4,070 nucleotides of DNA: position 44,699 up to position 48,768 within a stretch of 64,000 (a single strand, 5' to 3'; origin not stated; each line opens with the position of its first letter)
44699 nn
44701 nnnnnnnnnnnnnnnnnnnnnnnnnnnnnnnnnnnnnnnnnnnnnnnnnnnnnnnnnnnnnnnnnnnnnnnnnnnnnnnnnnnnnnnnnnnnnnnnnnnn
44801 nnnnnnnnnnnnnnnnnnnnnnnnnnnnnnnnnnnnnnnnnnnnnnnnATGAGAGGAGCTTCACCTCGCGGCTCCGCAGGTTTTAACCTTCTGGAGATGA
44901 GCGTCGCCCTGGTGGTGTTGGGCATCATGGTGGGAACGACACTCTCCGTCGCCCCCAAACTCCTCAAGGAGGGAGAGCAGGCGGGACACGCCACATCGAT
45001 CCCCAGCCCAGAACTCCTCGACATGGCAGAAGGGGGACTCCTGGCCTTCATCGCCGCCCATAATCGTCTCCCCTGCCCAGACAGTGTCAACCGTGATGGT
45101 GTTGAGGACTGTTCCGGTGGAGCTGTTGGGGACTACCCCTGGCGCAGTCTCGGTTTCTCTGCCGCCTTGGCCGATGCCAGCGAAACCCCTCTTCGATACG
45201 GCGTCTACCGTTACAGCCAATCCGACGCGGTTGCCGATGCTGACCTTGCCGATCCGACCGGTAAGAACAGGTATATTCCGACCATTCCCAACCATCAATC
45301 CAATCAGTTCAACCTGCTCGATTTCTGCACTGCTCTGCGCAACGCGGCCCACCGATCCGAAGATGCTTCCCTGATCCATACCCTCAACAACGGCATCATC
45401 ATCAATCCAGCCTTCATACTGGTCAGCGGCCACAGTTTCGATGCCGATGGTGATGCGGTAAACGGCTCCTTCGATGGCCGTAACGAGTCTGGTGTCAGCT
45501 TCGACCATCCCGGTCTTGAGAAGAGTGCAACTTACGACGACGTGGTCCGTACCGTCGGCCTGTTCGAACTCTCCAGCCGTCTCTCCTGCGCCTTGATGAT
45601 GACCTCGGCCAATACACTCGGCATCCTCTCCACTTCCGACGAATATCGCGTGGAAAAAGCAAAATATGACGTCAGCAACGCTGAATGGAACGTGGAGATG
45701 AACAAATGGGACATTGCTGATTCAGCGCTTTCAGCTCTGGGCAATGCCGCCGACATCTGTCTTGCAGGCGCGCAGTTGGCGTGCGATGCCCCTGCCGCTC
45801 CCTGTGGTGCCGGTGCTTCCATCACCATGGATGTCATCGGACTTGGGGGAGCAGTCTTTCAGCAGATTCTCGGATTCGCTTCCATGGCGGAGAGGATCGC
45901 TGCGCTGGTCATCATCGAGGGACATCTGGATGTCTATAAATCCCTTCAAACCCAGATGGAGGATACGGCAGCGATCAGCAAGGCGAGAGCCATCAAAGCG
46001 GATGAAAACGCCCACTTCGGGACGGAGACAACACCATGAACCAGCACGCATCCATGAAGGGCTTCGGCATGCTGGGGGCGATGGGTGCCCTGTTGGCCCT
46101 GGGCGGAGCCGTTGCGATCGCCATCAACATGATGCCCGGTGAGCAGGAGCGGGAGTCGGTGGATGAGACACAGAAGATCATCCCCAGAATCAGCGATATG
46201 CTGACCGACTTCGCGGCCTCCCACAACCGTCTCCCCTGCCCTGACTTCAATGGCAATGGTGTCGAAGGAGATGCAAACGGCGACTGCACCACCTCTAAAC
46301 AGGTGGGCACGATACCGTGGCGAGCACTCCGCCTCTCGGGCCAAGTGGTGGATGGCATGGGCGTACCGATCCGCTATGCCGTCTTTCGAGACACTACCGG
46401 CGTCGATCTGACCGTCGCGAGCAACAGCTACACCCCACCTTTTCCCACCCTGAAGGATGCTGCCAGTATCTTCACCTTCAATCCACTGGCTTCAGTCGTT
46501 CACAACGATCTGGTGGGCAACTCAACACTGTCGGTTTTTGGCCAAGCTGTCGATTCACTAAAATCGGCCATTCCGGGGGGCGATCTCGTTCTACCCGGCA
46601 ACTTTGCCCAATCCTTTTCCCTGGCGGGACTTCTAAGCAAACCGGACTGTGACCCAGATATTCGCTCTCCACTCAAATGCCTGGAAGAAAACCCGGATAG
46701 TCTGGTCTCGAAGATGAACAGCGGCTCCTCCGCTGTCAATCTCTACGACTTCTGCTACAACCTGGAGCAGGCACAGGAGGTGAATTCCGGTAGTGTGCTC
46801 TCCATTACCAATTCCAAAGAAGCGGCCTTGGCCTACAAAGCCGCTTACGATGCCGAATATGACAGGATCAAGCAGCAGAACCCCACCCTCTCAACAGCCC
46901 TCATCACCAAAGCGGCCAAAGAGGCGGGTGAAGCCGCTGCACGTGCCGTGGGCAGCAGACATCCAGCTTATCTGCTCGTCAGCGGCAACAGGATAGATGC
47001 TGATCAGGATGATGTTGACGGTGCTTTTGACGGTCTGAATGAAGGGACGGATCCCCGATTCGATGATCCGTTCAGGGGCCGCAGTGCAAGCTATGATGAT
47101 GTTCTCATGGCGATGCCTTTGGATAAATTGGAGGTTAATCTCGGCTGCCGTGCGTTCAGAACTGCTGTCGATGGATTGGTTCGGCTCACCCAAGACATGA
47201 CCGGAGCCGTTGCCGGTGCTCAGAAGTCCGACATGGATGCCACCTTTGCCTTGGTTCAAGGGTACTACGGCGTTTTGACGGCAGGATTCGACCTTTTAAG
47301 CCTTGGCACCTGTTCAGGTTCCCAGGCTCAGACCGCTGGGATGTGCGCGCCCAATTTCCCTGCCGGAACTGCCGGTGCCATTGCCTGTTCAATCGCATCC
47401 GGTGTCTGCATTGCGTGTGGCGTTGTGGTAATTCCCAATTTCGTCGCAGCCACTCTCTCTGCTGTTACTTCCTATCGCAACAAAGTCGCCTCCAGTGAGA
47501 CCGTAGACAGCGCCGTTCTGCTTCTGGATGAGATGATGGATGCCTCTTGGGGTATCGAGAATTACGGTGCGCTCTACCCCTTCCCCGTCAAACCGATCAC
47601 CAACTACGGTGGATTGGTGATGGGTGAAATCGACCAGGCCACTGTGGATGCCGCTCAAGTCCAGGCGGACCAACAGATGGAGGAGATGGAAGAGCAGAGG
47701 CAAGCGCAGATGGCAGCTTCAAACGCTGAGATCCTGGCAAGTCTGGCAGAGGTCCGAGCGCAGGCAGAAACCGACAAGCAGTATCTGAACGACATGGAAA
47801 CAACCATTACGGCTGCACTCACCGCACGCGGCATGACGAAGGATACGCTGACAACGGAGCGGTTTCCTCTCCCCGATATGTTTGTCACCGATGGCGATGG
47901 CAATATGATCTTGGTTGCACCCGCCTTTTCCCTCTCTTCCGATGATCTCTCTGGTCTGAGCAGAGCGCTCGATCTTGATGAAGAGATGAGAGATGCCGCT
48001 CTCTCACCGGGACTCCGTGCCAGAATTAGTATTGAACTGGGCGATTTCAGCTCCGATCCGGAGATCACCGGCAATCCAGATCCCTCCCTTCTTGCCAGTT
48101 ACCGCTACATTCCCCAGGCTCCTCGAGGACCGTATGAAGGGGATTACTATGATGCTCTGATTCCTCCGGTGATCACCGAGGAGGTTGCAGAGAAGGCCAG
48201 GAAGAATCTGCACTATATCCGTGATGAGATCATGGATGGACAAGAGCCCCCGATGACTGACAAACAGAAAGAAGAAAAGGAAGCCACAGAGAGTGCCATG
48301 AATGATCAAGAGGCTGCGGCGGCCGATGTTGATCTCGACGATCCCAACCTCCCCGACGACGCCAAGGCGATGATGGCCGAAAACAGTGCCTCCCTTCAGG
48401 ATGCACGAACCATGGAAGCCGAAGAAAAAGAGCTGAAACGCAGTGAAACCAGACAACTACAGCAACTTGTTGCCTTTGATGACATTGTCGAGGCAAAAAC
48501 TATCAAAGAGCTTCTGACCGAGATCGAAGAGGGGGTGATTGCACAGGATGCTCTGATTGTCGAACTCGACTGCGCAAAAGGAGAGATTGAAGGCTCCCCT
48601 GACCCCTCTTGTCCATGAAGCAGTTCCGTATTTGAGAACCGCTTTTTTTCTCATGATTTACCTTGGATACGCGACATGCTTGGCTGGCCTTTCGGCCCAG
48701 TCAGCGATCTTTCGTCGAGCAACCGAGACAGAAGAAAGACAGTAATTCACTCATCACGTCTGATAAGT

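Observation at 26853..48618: Type IV filament locus mixing MSHA and T2SS hallmarks, in two divergent operons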

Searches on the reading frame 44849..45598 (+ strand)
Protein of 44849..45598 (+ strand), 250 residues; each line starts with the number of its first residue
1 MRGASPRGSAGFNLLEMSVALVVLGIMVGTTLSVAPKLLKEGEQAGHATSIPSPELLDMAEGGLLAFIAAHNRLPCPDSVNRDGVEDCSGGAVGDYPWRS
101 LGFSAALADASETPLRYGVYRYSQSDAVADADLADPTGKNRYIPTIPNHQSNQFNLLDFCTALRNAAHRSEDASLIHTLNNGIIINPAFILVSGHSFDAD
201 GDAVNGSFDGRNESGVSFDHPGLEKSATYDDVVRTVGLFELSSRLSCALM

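Call 79: search_protein_representatives(alignment_id=A5)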
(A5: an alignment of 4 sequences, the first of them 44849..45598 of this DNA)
Query: 4 sequences, 304 profile positions. Proteins with E-value up to 0.001 (for the whole library): 6903; up to 1e-10: 1547; up to 1e-30: 159. The best 150 are listed.
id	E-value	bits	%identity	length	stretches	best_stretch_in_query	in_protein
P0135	1.8e-113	395.4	-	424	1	1-303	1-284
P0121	1.6e-94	333.1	-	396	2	18-139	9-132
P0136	1.6e-85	303.6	-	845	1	16-303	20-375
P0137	6.3e-66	239.2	-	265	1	15-295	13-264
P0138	1.1e-57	212.2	-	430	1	16-297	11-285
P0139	1.3e-56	208.6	-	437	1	18-303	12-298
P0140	1.8e-56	208.2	-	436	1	17-301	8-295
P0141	3.6e-52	194.1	-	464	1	18-300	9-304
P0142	1.3e-51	192.2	-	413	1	14-302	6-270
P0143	2.8e-51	191.1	-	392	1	18-302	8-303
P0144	1.3e-50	188.9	-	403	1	16-302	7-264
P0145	4.0e-50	187.3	-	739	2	2-155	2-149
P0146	1.2e-49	185.8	-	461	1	17-296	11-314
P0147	4.6e-49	183.8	-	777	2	11-144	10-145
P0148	2.2e-48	181.6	-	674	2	17-156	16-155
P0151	1.3e-46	175.8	-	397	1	18-296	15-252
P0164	7.7e-44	166.7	-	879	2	13-152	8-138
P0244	1.4e-33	132.9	-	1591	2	11-131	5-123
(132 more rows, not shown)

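Call 81: list_cluster_members(proteins=[P0138, P0139, P0141, P0142, P0143, P0145, P0147, P0151, P0164, P0244])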
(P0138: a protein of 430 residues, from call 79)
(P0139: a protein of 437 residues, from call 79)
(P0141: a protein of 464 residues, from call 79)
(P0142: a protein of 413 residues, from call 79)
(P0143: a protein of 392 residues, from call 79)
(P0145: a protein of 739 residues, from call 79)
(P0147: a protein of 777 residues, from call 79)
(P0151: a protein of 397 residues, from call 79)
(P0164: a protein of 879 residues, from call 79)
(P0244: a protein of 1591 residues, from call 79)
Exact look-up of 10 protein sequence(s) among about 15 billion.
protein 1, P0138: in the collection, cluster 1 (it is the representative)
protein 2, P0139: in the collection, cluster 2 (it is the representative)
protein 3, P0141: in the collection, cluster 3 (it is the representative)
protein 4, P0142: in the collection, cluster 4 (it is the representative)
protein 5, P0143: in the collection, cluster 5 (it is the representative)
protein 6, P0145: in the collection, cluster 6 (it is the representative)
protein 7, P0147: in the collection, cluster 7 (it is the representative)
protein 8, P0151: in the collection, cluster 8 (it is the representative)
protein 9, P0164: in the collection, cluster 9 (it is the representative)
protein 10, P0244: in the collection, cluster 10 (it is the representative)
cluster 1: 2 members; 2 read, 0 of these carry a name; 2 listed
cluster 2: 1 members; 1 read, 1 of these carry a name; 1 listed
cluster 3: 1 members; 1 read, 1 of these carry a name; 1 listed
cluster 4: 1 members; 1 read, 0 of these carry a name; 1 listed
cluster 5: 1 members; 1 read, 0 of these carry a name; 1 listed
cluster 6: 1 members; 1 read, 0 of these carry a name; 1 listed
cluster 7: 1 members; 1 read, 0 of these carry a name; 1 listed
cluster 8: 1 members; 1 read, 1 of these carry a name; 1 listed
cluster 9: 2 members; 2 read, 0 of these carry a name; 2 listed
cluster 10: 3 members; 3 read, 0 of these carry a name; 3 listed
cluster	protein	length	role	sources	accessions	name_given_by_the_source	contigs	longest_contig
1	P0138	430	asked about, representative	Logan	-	-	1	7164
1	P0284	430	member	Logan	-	-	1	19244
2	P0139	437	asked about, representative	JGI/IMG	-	prepilin-type N-terminal cleavage/methylation domain-containing protein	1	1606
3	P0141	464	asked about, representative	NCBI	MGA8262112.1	MAG: type II secretion system protein [Arenicellales bacterium]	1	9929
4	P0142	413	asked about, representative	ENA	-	-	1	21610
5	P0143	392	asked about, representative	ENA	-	-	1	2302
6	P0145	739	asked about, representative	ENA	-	-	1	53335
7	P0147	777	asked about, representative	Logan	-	-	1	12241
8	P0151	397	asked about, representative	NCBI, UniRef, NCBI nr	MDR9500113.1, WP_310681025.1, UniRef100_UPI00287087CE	MAG: type II secretion system protein [Hydrogenovibrio sp.] | type II secretion system protein n=1 Tax=Hydrogenovibrio sp. TaxID=2065821 ... | type II secretion system protein [Hydrogenovibrio sp.]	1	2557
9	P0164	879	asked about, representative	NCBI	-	-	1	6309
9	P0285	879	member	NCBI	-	-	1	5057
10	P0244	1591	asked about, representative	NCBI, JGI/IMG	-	-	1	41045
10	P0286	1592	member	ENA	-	-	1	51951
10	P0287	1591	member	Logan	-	-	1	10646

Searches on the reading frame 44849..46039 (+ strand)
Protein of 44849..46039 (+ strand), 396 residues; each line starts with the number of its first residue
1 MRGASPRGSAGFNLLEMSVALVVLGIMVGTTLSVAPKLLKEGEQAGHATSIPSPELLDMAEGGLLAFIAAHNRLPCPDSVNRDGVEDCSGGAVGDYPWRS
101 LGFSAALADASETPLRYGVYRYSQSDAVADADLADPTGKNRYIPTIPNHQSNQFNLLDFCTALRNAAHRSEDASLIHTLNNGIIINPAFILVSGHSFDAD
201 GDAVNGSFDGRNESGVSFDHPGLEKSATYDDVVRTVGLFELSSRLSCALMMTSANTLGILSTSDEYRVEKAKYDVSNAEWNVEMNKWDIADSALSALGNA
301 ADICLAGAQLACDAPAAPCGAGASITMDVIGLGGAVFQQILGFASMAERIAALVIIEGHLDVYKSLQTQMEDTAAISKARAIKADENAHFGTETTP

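Call 4: search_protein_families(library=pfam, proteins=[window:44849-46039:+], max_evalue=0.01)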
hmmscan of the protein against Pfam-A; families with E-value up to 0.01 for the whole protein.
window:44849-46039:+ (396 aa): 0 families

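Call 6: search_protein_families(library=ncbifam, proteins=[window:44849-46039:+], max_evalue=0.01)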
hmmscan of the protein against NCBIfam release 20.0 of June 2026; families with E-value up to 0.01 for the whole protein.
window:44849-46039:+ (396 aa): 2 families
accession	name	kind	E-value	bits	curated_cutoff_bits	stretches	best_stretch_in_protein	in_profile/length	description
TIGR02532.1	IV_pilin_GFxxxE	domain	0.00014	21.6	16.3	1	10-29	2-21/24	prepilin-type N-terminal cleavage/methylation domain-containing protein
TIGR01710.1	typeII_sec_gspG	equivalog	0.002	18.1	88.85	0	11-48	2-36/134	type II secretion system major pseudopilin GspG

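Call 25: find_homologous_proteins(query=window:44849-46039:+, max_evalue=0.001)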
Query window:44849-46039:+ (396 aa): 11 proteins with E <= 0.001 among 8000 candidates.
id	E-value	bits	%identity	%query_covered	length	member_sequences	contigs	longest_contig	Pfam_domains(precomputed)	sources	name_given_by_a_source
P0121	6.7e-260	879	100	100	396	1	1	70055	-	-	-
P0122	2.5e-181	621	71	97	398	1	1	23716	-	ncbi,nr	ncbi:MAG: prepilin-type N-terminal cleavage/methylation domain-containing protein [Magnetococcales b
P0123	1.8e-158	546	64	100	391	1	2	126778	-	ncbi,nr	ncbi:MAG: prepilin-type N-terminal cleavage/methylation domain-containing protein [Magnetococcales b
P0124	4.0e-36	143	40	62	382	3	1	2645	-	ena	-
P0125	1.4e-26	112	39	60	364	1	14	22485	-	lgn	-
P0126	2.2e-25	108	35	70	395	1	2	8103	PF07963.18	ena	-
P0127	2.7e-25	107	35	61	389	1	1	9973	PF07963.18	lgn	-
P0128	8.2e-25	106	33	71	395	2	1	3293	PF07963.18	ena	-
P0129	1.1e-22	99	30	95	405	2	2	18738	-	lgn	-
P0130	4.2e-22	97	32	69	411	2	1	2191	-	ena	-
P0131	2.1e-16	78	29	72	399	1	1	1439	PF07963.18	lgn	-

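Call 26: find_encoding_contigs(protein=P0123, flank=10000, max_places=1)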
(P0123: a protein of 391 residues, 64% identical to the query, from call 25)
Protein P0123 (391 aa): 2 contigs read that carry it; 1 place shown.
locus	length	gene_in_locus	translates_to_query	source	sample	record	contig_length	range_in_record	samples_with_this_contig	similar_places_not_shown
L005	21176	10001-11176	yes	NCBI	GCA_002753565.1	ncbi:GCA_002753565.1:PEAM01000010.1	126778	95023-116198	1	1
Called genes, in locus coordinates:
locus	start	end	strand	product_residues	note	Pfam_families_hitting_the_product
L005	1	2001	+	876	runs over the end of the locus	PF00512:HisKA, PF02518:HATPase_c, PF00072:Response_reg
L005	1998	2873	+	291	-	PF00072:Response_reg, PF12833:HTH_18, PF00165:HTH_AraC (weak)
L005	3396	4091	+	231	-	PF07963:N_methyl (weak)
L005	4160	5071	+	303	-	-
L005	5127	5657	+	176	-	-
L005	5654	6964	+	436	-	-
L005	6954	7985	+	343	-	PF16537:T2SSB (weak)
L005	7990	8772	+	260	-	-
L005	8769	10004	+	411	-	-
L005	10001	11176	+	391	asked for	-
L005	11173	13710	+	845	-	-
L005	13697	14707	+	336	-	-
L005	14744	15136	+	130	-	-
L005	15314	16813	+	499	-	PF00515:TPR_1 (faint), PF07719:TPR_2 (faint)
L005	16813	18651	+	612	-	PF00263:Secretin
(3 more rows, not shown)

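Call 27: find_encoding_contigs(protein=P0122, flank=10000, max_places=1)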
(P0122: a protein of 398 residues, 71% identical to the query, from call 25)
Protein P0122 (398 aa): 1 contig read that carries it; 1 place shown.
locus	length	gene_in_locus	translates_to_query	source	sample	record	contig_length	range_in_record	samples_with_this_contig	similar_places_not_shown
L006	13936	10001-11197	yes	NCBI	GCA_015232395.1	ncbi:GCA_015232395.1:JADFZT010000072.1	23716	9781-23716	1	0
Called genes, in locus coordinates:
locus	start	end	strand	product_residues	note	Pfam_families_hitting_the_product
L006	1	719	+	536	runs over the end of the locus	-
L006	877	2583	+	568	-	PF07660:STN (faint), PF00263:Secretin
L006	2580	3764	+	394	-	PF14559:TPR_19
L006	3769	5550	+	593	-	PF13191:AAA_16 (weak), PF13401:AAA_22, PF01471:PG_binding_1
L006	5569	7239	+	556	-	PF05157:MshEN, PF00437:T2SSE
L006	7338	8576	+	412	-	PF00482:T2SSF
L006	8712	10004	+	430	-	-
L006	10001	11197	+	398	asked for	-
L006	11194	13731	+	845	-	-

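Call 68: predict_structure(alignment_id=A3)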
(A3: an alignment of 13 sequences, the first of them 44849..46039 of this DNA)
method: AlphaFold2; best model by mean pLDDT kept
length: 396 residues; sequences in the alignment: 13
mean_pLDDT: 75.2   pTM: 0.61
mean pLDDT of the five models: 75.2, 69.8, 69.5, 64.2, 62.2
residues with pLDDT >= 90: 48; 70-90: 230; 50-70: 85; < 50: 33
segments of 3 or more residues with pLDDT < 50: 1-9, 39-49, 317-320, 393-396
pLDDT, mean of each block of 10 residues (from residue 1): 43 65 76 54 41 78 89 90 86 89 80 84 86 81 75 77 87 71 86 70 63 78 75 89 88 84 87 85 81 71 63 51 56 66 75 82 88 87 72 45
secondary structure, 60 per line:
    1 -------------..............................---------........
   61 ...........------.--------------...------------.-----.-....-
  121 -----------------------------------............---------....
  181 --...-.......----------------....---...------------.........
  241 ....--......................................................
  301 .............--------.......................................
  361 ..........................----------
elements in order: H14-43 H53-71 E93-95 E116-119 H156-167 E177-180 E183-185 E187-193 H210-213 E217-219 E232-237 H238-244 H247-313 H322-386

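Call 72: fold_search(model_id=the predicted structure, library=pdb)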
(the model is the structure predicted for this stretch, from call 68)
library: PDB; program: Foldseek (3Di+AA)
matches with E <= 10: 704; with E <= 0.001: 0
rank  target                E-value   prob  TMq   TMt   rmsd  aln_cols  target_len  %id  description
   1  1jch_A                1.6e-02  0.97  0.21  0.19  17.1       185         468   14  Crystal Structure of Colicin E3 in Complex with its Immunity Protein (released 2001-11-30)
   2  2b5u_A                2.4e-02  0.96  0.22  0.19  17.2       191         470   13  Crystal Structure Of Colicin E3 V206C Mutant In Complex With Its Immunity Protein (released 2006-11-07)
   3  9fqr_EU               3.7e-02  1.00  0.25  0.52   5.7       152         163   17  96-nm repeat of axonemal doublet microtubules from bovine sperm (released 2025-03-26)
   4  5ew5_A                5.1e-02  0.93  0.21  0.18  17.4       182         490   12  Crystal Structure of Colicin E9 In Complex with Its Immunity Protein Im9 (released 2016-07-20)
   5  8iyj_B5               6.0e-02  1.00  0.28  0.52   4.3       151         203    9  Cryo-EM structure of the 48-nm repeat doublet microtubule from mouse sperm (released 2023-07-05)
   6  8tzl_E                6.4e-02  1.00  0.32  0.36   4.5       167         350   12  Cryo-EM structure of Vibrio cholerae FtsE/FtsX/EnvC complex, full-length (released 2023-12-20)
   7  6h2f_D                6.4e-02  0.91  0.16  0.19  11.4       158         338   15  Structure of the pre-pore AhlB of the tripartite alpha-pore forming toxin, AHL, from Aeromonas hydrophila. (released 2019-07-10)
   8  8otz_EQ               7.5e-02  0.99  0.23  0.44   5.4       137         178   11  48-nm repeat of the native axonemal doublet microtubule from bovine sperm (released 2023-11-22)
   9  6h2f_J                7.9e-02  0.82  0.16  0.18  13.7       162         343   13  Structure of the pre-pore AhlB of the tripartite alpha-pore forming toxin, AHL, from Aeromonas hydrophila. (released 2019-07-10)
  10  9fqr_E5               9.3e-02  0.99  0.26  0.57   4.9       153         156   12  96-nm repeat of axonemal doublet microtubules from bovine sperm (released 2025-03-26)
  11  9fqr_F0               9.8e-02  0.99  0.26  0.49   6.7       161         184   12  96-nm repeat of axonemal doublet microtubules from bovine sperm (released 2025-03-26)
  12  8iyj_U9               9.8e-02  0.94  0.24  0.42   6.6       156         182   13  Cryo-EM structure of the 48-nm repeat doublet microtubule from mouse sperm (released 2023-07-05)
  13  6grj_F                9.8e-02  0.85  0.16  0.20  15.6       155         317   15  Structure of the AhlB pore of the tripartite alpha-pore forming toxin, AHL, from Aeromonas hydrophila. (released 2019-07-03)
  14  6h2f_F                9.8e-02  0.82  0.16  0.19  15.5       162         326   14  Structure of the pre-pore AhlB of the tripartite alpha-pore forming toxin, AHL, from Aeromonas hydrophila. (released 2019-07-10)
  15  6h2f_B                9.8e-02  0.82  0.16  0.18  15.5       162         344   15  Structure of the pre-pore AhlB of the tripartite alpha-pore forming toxin, AHL, from Aeromonas hydrophila. (released 2019-07-10)
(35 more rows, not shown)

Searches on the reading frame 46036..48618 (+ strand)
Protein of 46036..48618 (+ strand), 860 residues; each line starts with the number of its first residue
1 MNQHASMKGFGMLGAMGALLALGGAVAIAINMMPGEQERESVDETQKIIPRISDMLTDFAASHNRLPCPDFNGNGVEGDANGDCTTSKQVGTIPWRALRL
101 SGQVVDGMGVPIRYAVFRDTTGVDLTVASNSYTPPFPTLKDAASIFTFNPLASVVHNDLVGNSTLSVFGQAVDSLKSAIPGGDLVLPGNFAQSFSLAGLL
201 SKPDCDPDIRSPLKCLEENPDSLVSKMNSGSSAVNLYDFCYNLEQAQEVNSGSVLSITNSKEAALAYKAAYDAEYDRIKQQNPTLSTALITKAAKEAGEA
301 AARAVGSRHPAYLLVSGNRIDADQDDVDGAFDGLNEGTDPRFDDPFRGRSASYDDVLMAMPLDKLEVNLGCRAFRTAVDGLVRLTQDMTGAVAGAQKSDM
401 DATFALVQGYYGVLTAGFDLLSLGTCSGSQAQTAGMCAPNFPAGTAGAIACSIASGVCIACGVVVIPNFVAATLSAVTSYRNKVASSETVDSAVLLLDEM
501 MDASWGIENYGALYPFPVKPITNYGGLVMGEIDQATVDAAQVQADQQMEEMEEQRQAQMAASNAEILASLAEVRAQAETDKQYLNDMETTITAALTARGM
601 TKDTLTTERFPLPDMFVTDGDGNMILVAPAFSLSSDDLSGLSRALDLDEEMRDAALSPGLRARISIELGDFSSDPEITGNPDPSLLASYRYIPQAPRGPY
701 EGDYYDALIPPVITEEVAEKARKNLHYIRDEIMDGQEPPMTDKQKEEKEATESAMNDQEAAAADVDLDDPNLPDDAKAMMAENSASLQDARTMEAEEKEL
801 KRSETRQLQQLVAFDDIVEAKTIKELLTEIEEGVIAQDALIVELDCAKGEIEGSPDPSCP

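Call 4: search_protein_families(library=pfam, proteins=[window:46036-48618:+], max_evalue=0.01)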
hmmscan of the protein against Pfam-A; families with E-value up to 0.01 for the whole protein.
window:46036-48618:+ (860 aa): 0 families

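Call 6: search_protein_families(library=ncbifam, proteins=[window:46036-48618:+], max_evalue=0.01)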
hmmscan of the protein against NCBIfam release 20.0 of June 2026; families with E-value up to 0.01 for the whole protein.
window:46036-48618:+ (860 aa): 1 family
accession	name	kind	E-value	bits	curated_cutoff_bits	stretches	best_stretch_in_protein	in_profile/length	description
NF000470.1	D_ala_D_lac_VanM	exception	0.0064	15.8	760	1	460-600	160-288/343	D-alanine--(R)-lactate ligase VanM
